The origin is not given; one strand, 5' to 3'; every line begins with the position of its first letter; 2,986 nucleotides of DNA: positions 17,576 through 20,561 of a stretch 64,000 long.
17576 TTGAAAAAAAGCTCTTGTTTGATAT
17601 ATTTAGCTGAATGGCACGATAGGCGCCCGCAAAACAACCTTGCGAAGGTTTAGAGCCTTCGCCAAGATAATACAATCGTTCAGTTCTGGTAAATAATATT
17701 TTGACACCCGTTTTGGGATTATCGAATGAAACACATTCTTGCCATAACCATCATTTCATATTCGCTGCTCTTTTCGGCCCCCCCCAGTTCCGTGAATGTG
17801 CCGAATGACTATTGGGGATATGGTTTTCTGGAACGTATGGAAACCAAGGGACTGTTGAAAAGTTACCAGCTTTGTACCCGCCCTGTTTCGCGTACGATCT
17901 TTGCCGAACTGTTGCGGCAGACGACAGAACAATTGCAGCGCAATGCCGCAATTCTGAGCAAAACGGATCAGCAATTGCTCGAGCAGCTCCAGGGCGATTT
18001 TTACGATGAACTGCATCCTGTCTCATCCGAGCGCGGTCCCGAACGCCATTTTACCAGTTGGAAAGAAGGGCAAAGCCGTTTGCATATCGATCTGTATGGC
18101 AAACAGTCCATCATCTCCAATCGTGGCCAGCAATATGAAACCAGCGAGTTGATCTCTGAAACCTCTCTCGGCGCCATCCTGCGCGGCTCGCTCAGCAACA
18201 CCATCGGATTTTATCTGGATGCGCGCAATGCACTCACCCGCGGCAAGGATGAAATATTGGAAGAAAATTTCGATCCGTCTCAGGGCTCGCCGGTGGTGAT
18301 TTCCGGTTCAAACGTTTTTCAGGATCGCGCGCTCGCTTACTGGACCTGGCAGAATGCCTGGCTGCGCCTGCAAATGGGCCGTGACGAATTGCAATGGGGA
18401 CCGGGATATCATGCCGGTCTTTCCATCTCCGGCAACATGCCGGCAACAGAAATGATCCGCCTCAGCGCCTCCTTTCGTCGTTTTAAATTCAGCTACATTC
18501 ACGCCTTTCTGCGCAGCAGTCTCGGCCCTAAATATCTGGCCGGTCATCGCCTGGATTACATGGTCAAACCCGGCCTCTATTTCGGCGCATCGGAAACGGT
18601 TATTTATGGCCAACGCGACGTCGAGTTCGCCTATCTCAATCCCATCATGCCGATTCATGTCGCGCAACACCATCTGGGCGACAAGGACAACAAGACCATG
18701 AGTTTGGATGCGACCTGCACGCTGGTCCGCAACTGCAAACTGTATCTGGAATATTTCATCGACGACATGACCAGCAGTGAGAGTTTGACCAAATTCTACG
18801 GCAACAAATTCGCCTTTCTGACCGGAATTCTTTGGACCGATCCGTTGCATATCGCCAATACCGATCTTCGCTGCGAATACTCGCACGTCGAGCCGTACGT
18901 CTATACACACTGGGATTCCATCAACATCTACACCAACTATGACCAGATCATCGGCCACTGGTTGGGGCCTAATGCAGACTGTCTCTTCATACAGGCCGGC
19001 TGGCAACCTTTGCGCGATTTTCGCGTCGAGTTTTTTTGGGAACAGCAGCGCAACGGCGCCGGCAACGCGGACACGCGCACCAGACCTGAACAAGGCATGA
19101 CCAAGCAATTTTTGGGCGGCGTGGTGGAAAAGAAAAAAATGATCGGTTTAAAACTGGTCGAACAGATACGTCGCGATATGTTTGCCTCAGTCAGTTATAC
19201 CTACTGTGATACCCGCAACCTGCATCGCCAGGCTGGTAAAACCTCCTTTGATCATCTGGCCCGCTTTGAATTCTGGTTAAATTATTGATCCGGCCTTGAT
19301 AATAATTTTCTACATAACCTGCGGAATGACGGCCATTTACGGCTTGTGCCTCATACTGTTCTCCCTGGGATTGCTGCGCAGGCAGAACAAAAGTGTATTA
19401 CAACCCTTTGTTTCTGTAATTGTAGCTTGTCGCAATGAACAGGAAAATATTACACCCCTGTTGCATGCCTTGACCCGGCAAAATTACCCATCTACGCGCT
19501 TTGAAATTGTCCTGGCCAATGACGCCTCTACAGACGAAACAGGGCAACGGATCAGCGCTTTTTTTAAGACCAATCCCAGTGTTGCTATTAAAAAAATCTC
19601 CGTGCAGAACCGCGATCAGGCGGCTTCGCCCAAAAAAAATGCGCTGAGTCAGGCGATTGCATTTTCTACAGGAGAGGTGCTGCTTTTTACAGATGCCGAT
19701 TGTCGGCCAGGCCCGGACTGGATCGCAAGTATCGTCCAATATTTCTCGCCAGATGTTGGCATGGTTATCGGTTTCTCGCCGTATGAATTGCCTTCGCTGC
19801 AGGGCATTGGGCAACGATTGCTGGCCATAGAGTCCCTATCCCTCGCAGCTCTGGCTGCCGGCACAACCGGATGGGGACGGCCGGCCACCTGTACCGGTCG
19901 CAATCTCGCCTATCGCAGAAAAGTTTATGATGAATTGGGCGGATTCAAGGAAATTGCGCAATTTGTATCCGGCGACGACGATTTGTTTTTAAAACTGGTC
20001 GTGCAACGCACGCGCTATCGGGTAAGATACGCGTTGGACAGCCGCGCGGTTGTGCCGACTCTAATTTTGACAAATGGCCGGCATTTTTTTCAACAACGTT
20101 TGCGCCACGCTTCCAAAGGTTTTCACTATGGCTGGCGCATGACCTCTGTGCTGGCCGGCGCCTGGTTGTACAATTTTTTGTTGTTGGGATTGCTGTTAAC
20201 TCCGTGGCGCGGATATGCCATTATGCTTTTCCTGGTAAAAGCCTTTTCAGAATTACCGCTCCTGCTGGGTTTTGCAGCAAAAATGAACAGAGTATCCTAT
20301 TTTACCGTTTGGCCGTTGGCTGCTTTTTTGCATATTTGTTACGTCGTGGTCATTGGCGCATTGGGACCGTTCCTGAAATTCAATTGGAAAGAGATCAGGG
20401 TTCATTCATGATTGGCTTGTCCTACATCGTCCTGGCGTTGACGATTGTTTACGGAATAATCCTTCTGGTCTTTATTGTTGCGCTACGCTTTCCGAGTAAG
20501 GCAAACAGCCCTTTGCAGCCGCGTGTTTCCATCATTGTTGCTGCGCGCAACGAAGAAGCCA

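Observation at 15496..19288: Flippase-like membrane protein and Wzi-like outer-membrane barrel embedded in the GT/radical SAM locus suggest an envelope export route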

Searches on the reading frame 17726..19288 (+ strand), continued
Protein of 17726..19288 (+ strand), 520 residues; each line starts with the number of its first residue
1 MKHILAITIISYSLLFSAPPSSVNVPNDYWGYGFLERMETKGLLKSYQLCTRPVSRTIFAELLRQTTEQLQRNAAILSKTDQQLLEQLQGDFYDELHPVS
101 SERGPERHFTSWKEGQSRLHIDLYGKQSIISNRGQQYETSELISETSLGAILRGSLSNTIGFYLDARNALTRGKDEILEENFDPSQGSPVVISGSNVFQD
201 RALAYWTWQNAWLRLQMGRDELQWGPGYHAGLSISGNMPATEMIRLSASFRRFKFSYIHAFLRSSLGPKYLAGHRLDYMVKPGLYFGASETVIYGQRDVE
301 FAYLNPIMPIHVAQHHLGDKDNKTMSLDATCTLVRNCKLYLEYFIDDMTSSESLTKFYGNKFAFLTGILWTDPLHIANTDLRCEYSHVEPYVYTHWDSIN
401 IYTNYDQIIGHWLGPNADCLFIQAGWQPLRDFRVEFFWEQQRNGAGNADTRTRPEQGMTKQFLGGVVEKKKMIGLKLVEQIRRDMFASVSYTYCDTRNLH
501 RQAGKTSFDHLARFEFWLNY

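Call 76: find_encoding_contigs(protein=P0105, flank=10000, max_places=1)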
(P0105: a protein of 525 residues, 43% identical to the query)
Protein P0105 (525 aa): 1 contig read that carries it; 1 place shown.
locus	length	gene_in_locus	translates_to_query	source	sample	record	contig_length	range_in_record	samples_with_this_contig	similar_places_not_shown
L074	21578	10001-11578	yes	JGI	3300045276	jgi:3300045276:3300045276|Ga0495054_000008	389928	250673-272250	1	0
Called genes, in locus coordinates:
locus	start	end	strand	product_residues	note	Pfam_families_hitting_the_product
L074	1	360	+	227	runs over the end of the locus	PF00814:TsaD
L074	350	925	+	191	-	PF00583:Acetyltransf_1, PF13673:Acetyltransf_10, PF13508:Acetyltransf_7, PF08445:FR47 (weak)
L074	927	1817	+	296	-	PF17848:Zn_ribbon_ACC, PF01039:Carboxyl_trans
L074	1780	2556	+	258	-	PF01975:SurE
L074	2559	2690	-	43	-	-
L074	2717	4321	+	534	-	PF00117:GATase, PF07722:Peptidase_C26 (faint), PF02540:NAD_synthase (weak), PF03054:tRNA_Me_trans (weak), PF00958:GMP_synt_C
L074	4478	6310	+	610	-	PF13522:GATase_6, PF13537:GATase_7, PF01380:SIS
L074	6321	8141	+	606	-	PF07719:TPR_2 (faint), PF12895:ANAPC3 (faint), PF13424:TPR_12 (faint), PF13525:YfiO, PF13174:TPR_6 (weak), PF04348:LppC, PF13458:Peripla_BP_6, PF01094:ANF_receptor, +2 more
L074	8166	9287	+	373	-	PF13506:Glyco_transf_21, PF00535:Glycos_transf_2, PF10111:Glyco_tranf_2_2 (weak), PF13641:Glyco_tranf_2_3, PF13632:Glyco_trans_2_3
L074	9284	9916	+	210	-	PF01522:Polysacc_deac_1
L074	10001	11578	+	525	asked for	PF14052:Caps_assemb_Wzi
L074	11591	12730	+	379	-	PF13506:Glyco_transf_21, PF00535:Glycos_transf_2, PF10111:Glyco_tranf_2_2 (weak), PF13641:Glyco_tranf_2_3, PF13632:Glyco_trans_2_3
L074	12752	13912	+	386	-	PF13506:Glyco_transf_21, PF13641:Glyco_tranf_2_3, PF00535:Glycos_transf_2, PF10111:Glyco_tranf_2_2, PF13632:Glyco_trans_2_3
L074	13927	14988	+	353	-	PF04055:Radical_SAM, PF13186:SPASM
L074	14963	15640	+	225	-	PF07238:PilZ (weak)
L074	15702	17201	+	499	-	PF00474:SSF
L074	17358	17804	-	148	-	PF13470:PIN_3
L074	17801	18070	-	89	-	PF04014:MazE_antitoxin (weak)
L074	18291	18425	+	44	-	-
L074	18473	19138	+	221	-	PF13036:LpoB, PF03783:CsgG, PF11684:DUF3280 (weak)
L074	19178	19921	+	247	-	PF13391:HNH_2 (weak)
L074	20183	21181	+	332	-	PF14279:HNH_5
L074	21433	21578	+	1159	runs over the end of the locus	PF00041:fn3 (weak), PF22073:Cep192_D4, PF22544:HYDIN_VesB_CFA65-like_Ig, PF15780:ASH (weak), PF22067:Cep192_D3 (weak), PF13860:FlgD_ig, PF18962:Por_Secre_tail (weak)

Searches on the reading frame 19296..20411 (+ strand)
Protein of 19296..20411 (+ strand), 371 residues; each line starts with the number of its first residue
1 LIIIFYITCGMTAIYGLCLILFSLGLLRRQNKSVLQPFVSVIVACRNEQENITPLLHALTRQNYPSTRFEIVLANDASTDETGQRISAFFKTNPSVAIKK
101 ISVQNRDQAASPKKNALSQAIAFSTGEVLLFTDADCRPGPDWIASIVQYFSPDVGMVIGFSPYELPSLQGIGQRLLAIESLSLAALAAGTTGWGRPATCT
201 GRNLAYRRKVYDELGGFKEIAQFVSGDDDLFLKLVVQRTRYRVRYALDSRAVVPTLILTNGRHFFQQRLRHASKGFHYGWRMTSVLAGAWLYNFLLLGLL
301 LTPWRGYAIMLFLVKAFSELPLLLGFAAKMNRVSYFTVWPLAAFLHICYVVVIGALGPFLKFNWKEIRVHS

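Call 4: search_protein_families(library=pfam, proteins=[window:19296-20411:+], max_evalue=0.01)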
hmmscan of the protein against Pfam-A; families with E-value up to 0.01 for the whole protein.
window:19296-20411:+ (371 aa): 5 families
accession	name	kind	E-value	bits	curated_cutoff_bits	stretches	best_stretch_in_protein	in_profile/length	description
PF00535.33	Glycos_transf_2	-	2.9e-22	79.8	23.3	1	40-214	1-167/168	Glycosyl transferase family 2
PF13641.12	Glyco_tranf_2_3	-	8.4e-15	55.8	27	1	37-250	2-208/230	Glycosyltransferase like family 2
PF13506.12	Glyco_transf_21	-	6.9e-14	52.1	21.7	1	99-256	4-155/174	Glycosyl transferase family 21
PF13632.12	Glyco_trans_2_3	-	9.7e-10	39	27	1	185-327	58-183/198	Glycosyl transferase family group 2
PF10111.15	Glyco_tranf_2_2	-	2.3e-07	31.1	27.3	1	40-148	1-104/276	Glycosyltransferase like family 2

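Call 5: search_protein_families(library=ncbifam, proteins=[window:19296-20411:+], max_evalue=0.01)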
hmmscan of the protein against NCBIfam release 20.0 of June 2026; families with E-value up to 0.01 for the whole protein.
window:19296-20411:+ (371 aa): 20 families
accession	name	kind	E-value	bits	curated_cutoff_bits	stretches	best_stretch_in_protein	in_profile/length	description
TIGR03937.1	PgaC_IcaA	equivalog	1.1e-18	67.4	422.3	1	31-315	39-312/407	poly-beta-1,6-N-acetyl-D-glucosamine synthase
TIGR03965.1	mycofact_glyco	equivalog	3.1e-18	65.9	280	1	33-246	69-273/467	mycofactocin biosynthesis glycosyltransferase MftF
NF041875.1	EPS_EpsD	equivalog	8.6e-17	61.5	370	1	39-219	1-175/325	exopolysaccharide biosynthesis glycosyltransferase EpsD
TIGR03472.1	HpnI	equivalog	4.3e-15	55.4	310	1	28-272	32-269/373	bacteriohopanetetrol glucosamine biosynthesis glycosyltransferase HpnI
TIGR03469.1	HpnB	hypoth_equivalog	2.8e-13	49.6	379.25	1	35-149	42-159/386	hopene-associated glycosyltransferase HpnB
NF045692.1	OglycostaseCruG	equivalog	3.3e-10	39.5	600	1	37-245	41-247/386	2'-O-glycosyltransferase CruG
TIGR04283.1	glyco_like_mftF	equivalog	1e-09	38.3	182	1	39-221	1-158/221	TIGR04283 family arsenosugar biosynthesis glycosyltransferase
TIGR03111.1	glyc2_xrt_Gpos1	hypoth_equivalog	9.7e-09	34.5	363.95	1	3-153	15-159/439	TIGR03111 family XrtG-associated glycosyltransferase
NF007482.0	PRK10073.1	equivalog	2.9e-08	33.1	423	1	37-137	6-97/334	glycosyltransferase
NF038299.1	EPS_HpsN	equivalog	6.7e-08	31.9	425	1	37-247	1-214/317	hormogonium polysaccharide biosynthesis glycosyltransferase HpsN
TIGR04242.1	nodulat_NodC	equivalog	9e-08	31.5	550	1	31-277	42-286/395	chitooligosaccharide synthase NodC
NF038302.1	EPS_HpsE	equivalog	3.2e-07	29.6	300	1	40-150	4-111/307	hormogonium polysaccharide biosynthesis glycosyltransferase HpsE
NF047683.1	TeichurnBiosyTuaG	equivalog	5.2e-07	29.6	400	1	36-168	5-128/252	teichuronic acid biosynthesis protein TuaG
NF041394.1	GtaseAglG_Halo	equivalog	2.7e-06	26.9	440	1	39-220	3-177/304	glucosyl-dolichyl phosphate glucuronosyltransferase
NF047588.1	GlcsyltransPgfSStrep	equivalog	2.9e-06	26.7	500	1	39-152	3-112/308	glycosyltransferase PgfS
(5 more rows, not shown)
